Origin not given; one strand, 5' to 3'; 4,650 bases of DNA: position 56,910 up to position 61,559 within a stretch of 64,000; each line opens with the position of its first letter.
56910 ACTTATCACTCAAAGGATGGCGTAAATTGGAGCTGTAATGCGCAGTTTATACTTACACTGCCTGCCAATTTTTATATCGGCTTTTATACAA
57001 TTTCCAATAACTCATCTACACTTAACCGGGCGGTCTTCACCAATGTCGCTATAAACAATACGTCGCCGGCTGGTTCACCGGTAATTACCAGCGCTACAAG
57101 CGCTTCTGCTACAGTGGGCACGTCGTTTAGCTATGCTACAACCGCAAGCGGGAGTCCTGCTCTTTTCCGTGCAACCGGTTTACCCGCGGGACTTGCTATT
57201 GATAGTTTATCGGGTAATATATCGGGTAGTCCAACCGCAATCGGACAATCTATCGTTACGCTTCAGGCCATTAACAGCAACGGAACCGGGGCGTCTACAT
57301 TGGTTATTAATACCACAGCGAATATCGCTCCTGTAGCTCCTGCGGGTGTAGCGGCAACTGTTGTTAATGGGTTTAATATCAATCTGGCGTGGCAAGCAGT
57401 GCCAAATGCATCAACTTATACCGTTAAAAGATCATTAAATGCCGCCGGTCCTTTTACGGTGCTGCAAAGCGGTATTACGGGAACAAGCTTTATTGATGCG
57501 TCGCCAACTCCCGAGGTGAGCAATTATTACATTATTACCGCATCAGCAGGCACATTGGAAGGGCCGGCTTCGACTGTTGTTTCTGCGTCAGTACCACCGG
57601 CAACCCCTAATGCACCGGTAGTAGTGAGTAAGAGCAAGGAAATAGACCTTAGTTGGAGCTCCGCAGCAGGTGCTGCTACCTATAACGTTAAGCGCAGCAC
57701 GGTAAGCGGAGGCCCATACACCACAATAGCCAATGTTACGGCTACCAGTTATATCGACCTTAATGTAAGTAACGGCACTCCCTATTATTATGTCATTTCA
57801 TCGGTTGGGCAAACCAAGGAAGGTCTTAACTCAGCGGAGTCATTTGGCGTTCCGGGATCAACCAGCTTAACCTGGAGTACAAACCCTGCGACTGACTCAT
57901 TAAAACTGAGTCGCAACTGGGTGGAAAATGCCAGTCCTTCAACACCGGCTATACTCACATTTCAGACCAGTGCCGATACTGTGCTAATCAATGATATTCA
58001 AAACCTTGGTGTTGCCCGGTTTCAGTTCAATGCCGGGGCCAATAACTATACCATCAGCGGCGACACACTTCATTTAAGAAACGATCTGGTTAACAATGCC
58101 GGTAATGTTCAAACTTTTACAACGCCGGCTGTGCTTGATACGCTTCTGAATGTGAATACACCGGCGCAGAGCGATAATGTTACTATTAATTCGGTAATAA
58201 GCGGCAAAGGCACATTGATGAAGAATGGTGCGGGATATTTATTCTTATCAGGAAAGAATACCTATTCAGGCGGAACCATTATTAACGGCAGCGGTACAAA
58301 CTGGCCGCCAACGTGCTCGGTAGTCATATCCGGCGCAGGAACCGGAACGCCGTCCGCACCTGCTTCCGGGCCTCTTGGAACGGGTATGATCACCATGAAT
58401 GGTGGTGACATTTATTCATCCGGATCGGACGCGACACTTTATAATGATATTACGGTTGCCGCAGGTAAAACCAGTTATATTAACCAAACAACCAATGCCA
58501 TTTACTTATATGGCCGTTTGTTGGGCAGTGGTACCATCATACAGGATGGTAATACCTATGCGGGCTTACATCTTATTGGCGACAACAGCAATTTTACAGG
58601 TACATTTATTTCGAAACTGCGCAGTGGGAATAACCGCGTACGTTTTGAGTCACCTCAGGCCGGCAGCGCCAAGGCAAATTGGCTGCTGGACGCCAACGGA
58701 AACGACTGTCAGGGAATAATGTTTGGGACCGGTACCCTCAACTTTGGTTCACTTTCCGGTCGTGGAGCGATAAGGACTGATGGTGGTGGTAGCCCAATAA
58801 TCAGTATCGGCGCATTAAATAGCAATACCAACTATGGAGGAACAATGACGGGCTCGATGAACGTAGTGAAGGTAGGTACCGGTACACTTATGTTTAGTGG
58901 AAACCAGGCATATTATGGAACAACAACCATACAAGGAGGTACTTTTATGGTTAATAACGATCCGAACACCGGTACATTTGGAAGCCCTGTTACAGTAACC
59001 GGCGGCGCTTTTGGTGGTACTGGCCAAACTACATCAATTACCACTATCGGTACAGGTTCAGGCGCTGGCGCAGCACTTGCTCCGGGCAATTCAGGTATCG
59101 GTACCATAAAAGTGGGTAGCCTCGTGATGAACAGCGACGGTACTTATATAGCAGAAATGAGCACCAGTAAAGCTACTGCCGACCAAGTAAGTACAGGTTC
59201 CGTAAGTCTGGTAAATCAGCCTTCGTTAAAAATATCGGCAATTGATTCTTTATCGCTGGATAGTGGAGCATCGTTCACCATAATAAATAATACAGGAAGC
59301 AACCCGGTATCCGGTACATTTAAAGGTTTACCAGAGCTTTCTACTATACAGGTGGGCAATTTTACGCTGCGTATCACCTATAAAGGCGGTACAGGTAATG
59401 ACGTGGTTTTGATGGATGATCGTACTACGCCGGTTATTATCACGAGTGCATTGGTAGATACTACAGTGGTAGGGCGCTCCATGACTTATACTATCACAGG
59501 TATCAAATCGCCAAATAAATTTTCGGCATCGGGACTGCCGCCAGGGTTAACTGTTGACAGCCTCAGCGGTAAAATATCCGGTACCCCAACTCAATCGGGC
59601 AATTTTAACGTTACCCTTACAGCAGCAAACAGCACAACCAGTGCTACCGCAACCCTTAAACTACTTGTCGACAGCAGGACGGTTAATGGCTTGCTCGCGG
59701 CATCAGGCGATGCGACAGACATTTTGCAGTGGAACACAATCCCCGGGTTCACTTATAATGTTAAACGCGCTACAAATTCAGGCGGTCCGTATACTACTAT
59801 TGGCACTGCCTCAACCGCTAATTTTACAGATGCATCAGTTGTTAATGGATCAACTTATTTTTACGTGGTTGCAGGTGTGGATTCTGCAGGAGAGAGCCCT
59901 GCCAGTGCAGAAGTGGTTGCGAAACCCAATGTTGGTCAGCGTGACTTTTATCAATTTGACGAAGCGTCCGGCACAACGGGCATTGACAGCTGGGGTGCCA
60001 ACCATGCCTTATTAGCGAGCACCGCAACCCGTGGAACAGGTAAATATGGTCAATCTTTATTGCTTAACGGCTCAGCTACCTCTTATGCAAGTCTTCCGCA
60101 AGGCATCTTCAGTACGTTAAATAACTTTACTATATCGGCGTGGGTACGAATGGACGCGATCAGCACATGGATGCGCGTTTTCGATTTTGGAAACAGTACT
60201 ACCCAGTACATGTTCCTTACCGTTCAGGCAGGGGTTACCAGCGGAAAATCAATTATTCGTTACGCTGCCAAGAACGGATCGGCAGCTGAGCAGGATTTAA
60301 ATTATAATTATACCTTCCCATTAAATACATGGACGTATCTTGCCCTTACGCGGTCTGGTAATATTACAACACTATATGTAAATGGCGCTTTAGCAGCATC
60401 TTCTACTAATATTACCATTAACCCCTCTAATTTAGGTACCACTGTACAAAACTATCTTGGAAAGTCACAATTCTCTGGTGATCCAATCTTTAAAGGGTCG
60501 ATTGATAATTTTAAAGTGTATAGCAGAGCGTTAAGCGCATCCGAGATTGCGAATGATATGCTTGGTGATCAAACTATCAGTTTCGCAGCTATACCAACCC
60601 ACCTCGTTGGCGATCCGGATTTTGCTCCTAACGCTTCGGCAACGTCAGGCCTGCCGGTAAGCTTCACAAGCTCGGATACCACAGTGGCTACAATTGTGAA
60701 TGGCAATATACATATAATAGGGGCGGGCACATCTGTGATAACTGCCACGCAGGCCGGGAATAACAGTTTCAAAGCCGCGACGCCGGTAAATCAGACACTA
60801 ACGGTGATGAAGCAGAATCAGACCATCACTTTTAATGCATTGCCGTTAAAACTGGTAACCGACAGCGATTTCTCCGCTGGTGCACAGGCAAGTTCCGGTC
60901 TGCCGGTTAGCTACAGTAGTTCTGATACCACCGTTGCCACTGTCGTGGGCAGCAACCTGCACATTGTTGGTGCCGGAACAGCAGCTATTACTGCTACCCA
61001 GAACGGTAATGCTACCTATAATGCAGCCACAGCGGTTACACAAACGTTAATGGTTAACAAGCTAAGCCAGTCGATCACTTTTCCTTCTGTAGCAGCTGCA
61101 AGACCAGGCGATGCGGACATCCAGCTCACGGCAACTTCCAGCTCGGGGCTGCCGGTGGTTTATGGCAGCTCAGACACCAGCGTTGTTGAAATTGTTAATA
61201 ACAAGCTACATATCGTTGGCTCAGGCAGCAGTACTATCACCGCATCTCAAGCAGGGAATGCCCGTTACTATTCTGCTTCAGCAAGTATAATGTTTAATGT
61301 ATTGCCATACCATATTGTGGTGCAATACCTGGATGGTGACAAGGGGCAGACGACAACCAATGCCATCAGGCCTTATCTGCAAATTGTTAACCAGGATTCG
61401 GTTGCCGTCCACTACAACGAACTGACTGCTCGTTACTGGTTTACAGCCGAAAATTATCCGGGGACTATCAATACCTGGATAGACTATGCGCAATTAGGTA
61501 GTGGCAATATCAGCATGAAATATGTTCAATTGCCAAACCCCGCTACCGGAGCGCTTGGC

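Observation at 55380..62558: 2,392-aa mosaic T9SS cargo fusing a lyase-fold domain to adhesin-like and cellulose-binding-type modules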

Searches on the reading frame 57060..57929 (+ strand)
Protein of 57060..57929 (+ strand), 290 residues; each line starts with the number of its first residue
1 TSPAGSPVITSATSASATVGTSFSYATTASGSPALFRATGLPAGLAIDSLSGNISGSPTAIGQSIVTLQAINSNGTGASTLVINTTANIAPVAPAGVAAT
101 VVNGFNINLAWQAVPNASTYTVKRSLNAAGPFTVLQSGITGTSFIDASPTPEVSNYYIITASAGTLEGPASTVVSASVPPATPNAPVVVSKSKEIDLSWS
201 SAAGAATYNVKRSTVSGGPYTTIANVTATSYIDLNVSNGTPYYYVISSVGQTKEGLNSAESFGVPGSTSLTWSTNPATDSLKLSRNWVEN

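Call 13: search_protein_families(library=pfam, proteins=[window:57060-57929:+], max_evalue=1)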
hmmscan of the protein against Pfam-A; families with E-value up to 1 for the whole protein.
window:57060-57929:+ (290 aa): 2 families
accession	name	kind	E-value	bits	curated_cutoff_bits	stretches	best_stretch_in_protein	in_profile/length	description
PF05345.18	He_PIG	-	1.5e-07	32.2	24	1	7-82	2-92/96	Putative Ig domain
PF20602.3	pAdhesive_8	-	0.18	11.9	27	0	176-211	71-106/140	Putative adhesive domain (group 8)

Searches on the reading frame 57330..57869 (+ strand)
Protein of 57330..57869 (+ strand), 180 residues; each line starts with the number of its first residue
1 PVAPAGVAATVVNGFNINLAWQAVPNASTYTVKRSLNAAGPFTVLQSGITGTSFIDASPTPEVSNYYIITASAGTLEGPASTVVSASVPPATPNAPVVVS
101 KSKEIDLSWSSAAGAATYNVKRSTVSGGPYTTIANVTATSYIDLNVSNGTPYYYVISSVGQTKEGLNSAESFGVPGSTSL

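Call 72: search_solved_structures(query=window:57330-57869:+, max_evalue=1)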
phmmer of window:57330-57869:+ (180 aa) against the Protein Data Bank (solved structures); distinct sequences matched with E-value up to 1: 8.
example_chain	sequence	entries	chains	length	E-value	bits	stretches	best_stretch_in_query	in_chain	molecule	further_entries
3mpc_A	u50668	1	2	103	6.1e-20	74.8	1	93-171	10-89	Fn3-like protein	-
5g56_A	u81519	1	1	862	2.2e-19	73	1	88-171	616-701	CARBOHYDRATE BINDING FAMILY 6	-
4pbx_A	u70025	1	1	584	0.00087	22.3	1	11-166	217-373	Receptor-type tyrosine-protein phosphatase S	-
9vsf_A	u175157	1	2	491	0.019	17.9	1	86-162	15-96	Beta-1,3-glucanase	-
8oty_A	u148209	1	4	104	0.14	15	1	88-165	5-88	Titin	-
7jgt_A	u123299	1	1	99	0.35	13.8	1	104-161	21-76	Fibronectin type-III domain-containing protein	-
7jgu_A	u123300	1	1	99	0.48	13.3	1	105-161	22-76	Fibronectin type-III domain-containing protein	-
7zcb_B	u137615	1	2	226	0.81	12.6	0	71-117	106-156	Pikachurin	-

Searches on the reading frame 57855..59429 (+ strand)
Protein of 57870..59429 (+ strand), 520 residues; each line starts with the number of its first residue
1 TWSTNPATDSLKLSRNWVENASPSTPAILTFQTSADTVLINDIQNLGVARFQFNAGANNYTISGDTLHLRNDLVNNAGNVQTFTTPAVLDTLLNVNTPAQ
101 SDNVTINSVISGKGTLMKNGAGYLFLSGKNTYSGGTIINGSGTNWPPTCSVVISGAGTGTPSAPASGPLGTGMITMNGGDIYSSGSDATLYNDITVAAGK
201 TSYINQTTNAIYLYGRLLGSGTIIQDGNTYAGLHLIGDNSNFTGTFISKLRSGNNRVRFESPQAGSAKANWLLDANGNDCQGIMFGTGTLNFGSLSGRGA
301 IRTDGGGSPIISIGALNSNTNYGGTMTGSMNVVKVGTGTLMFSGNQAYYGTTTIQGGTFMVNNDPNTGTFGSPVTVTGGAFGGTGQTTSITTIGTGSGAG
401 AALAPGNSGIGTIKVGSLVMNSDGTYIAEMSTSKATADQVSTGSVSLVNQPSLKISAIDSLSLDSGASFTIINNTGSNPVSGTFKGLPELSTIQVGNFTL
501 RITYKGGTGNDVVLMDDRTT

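Call 13: search_protein_families(library=pfam, proteins=[window:57870-59429:+], max_evalue=1)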
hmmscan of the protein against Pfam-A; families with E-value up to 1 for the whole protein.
window:57870-59429:+ (520 aa): 2 families
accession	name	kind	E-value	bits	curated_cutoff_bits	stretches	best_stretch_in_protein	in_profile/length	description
PF12951.13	PATR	-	4.7e-10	39.8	27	2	333-358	2-27/30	Passenger-associated-transport-repeat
PF21621.3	MPI_cupin_dom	-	0.032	14.6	27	0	99-129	25-55/79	Mannose-6-phosphate isomerase, cupin domain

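Call 48: predict_structure(alignment_id=A4)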
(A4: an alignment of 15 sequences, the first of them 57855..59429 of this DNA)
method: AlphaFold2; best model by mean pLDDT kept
length: 525 residues; sequences in the alignment: 15
mean_pLDDT: 89.9   pTM: 0.85
mean pLDDT of the five models: 89.9, 88.5, 88.0, 87.0, 86.3
residues with pLDDT >= 90: 357; 70-90: 137; 50-70: 31; < 50: 0
segments of 3 or more residues with pLDDT < 50: none
pLDDT, mean of each block of 10 residues (from residue 1): 88 95 94 95 93 96 96 96 96 96 92 95 95 94 84 89 95 97 93 96 95 91 96 79 96 75 90 92 76 93 85 90 91 89 88 85 83 72 81 83 84 82 94 90 91 95 84 92 93 93 91 87 76
secondary structure, 60 per line:
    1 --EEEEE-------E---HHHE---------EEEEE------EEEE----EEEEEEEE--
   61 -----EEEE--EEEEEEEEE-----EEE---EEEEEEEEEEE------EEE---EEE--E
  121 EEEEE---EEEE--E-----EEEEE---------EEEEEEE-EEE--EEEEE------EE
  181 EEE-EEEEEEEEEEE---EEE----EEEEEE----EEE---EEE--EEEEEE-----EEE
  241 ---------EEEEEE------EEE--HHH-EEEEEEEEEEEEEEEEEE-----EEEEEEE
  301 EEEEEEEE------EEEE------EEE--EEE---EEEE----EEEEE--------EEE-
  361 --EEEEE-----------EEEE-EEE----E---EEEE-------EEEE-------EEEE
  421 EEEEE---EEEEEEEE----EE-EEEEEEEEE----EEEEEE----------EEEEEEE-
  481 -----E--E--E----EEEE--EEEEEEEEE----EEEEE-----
elements in order: E3-7 E32-36 E43-46 E51-58 E66-69 E72-80 E86-88 E92-102 E109-111 E115-117 E120-125 E129-132 E141-145 E155-161 E163-165 E168-172 E179-183 E185-195 E199-201 E206-211 E216-218 E222-224 E227-232 E238-240 E250-255 E262-264 E271-288 E294-308 E315-318 E325-327 E330-332 E336-339 E344-348 E357-359 E363-367 E379-382 E384-386 E395-398 E406-409 E417-425 E429-436 E444-452 E457-462 E473-479 E497-500 E503-511 E516-520

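Call 50: fold_search(model_id=the predicted structure, library=pdb)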
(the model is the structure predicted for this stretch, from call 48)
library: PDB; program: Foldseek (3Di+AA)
matches with E <= 10: 71; with E <= 0.001: 1
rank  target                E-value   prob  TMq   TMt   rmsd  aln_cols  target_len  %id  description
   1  3sze                  1.3e-04  0.99  0.28  0.18  16.1       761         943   10  Crystal structure of the passenger domain of the E. coli autotransporter EspP (released 2011-10-12)
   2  3syj                  1.3e-03  0.97  0.29  0.20  15.3       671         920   11  Crystal structure of the Haemophilus influenzae Hap adhesin (released 2011-08-24)
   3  7jvi_A                1.5e-03  0.69  0.16  0.19  16.0       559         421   11  Crystal structure of a beta-helix domain retrieved from capybara gut metagenome (released 2021-09-08)
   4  7ko9                  5.8e-03  0.47  0.18  0.18  17.1       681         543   10  Crystal structure of antigen 43 from uropathogenic Escherichia coli UTI89 (released 2022-03-09)
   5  7koh_C                6.1e-03  0.72  0.23  0.22  16.2       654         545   12  Crystal structure of antigen 43 from Escherichia coli EDL933 (released 2022-03-09)
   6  9mne_B                6.4e-03  0.77  0.28  0.19  15.7       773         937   11  Crystal structure of enteropathogenic Escherichia coli EspC (released 2025-10-29)
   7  7koh_D                1.3e-02  0.51  0.22  0.21  16.3       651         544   12  Crystal structure of antigen 43 from Escherichia coli EDL933 (released 2022-03-09)
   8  7koh_B                2.3e-02  0.47  0.22  0.21  17.4       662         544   10  Crystal structure of antigen 43 from Escherichia coli EDL933 (released 2022-03-09)
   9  1dab                  2.8e-02  0.28  0.20  0.20  15.8       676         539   12  The Structure of Bordetella Pertussis Virulence Factor P.69 Pertactin (released 1999-12-15)
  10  7koh_A                3.8e-02  0.38  0.23  0.22  15.9       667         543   12  Crystal structure of antigen 43 from Escherichia coli EDL933 (released 2022-03-09)
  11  2iou_G                4.3e-02  0.51  0.29  0.30  12.8       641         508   12  Major Tropism Determinant P1 (Mtd-P1) Variant Complexed with Bordetella brochiseptica Virulence Factor Pertactin extra (released 2007-10-23)
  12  9mne_A                4.8e-02  0.57  0.31  0.20  15.7       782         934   12  Crystal structure of enteropathogenic Escherichia coli EspC (released 2025-10-29)
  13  5j44_A                6.4e-02  0.33  0.26  0.16  15.6       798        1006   11  Crystal structure of the Secreted Extracellular protein A (SepA) from Shigella flexneri (released 2017-04-12)
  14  8e7f                  2.3e-01  0.82  0.17  0.15  11.7       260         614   17  Crystal structure of the autotransporter Ssp from Serratia marcescens. (released 2023-03-08)
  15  3h09_A                3.4e-01  0.11  0.21  0.13  18.2       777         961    9  The structure of Haemophilus influenzae IgA1 protease (released 2009-04-21)
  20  7xzc_A                1.7e+00  0.02  0.14  0.16  16.8       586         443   10  Mutant (R240A) of the N-terminal domain of fucoidan lyase FdlA (released 2022-09-28)
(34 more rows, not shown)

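Call 75: find_related_loci(query=A4, collection=metagenome_contigs, flank=10000)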
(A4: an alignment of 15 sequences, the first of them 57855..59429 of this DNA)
Query A4 (525 aa) in metagenome_contigs; peptide patterns used: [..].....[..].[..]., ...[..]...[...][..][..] (x = any residue, [..] = any of these).
251 stretches matched a pattern; 100 encode a relative of the query (tblastn E <= 1e-3); the best 80 are kept; 80 distinct loci.
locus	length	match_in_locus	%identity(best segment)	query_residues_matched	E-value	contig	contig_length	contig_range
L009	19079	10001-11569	70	1-523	0e+0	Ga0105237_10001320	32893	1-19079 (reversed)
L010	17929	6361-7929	69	1-523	0e+0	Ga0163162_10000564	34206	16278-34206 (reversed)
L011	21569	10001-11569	68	1-523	0e+0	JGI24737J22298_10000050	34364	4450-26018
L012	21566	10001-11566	64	1-524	0e+0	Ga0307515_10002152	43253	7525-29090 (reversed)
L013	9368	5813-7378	64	1-524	0e+0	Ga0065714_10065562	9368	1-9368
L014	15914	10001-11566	64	1-524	0e+0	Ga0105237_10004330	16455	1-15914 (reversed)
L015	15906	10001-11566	64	1-524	0e+0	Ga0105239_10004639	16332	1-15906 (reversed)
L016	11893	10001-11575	61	1-525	0e+0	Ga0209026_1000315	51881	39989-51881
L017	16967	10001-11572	60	1-524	0e+0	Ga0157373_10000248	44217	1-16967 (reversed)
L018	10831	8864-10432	57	1-524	0e+0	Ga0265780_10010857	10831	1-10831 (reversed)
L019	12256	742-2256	57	16-523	3e-179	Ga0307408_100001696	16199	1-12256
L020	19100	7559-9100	57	1-524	7e-179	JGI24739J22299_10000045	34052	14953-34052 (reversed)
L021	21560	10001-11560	56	1-523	7e-179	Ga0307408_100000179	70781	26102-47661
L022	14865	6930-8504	56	1-524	1e-177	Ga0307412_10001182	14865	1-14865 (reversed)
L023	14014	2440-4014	56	1-524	1e-177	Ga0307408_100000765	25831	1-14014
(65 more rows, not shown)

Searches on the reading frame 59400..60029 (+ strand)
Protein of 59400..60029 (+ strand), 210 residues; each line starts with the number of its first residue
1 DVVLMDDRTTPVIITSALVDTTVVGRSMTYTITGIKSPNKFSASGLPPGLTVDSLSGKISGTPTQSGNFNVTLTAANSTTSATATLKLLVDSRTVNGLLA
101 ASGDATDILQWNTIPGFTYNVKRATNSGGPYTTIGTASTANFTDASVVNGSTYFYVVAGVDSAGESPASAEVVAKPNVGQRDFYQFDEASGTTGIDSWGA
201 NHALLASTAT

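Call 13: search_protein_families(library=pfam, proteins=[window:59400-60029:+], max_evalue=1)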
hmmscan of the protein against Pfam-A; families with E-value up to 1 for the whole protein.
window:59400-60029:+ (210 aa): 4 families
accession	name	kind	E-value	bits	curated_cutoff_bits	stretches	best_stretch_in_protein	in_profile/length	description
PF05345.18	He_PIG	-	2.9e-10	40.9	24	1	14-89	4-94/96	Putative Ig domain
PF00801.26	PKD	-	0.00058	20.3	23.5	1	58-90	48-80/80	PKD domain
PF24908.1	Ig_SIBA-E_2nd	-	0.026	15.1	27.8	1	45-100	42-96/117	Integrin beta-like protein A-E, second Ig-like domain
PF00927.28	Transglut_C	-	0.085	13.4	26.6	1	58-102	6-52/106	Transglutaminase family, C-terminal ig like domain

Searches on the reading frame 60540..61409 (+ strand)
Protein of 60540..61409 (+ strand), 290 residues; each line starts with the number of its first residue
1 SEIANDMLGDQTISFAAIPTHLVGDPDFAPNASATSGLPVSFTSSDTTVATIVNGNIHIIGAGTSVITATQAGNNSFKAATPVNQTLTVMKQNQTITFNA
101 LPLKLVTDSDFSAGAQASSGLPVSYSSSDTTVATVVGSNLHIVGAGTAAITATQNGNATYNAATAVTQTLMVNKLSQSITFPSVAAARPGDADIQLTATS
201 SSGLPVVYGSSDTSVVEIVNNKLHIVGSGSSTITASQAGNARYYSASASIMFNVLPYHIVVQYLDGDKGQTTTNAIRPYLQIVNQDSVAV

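Call 13: search_protein_families(library=pfam, proteins=[window:60540-61409:+], max_evalue=1)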
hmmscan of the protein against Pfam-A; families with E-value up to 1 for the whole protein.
window:60540-61409:+ (290 aa): 4 families
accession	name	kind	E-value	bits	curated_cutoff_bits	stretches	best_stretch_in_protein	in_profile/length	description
PF24972.1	GBD_ATRN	-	0.00082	20.5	27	0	93-172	22-100/117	Attractin GBD-like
PF04260.17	DUF436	-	0.035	14.1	25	1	48-97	11-61/171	Protein of unknown function (DUF436)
PF21461.3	HL_N-beta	-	0.12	12.7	27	0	208-239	16-47/57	Hyaluronate lyase, N-terminal beta-sheet domain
PF19601.4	DUF6106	-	0.67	10.3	25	0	42-71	35-64/173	Family of unknown function (DUF6106)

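Call 73: search_solved_structures(query=window:60570-61334:+, max_evalue=1)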
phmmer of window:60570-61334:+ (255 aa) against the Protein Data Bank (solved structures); distinct sequences matched with E-value up to 1: 0.
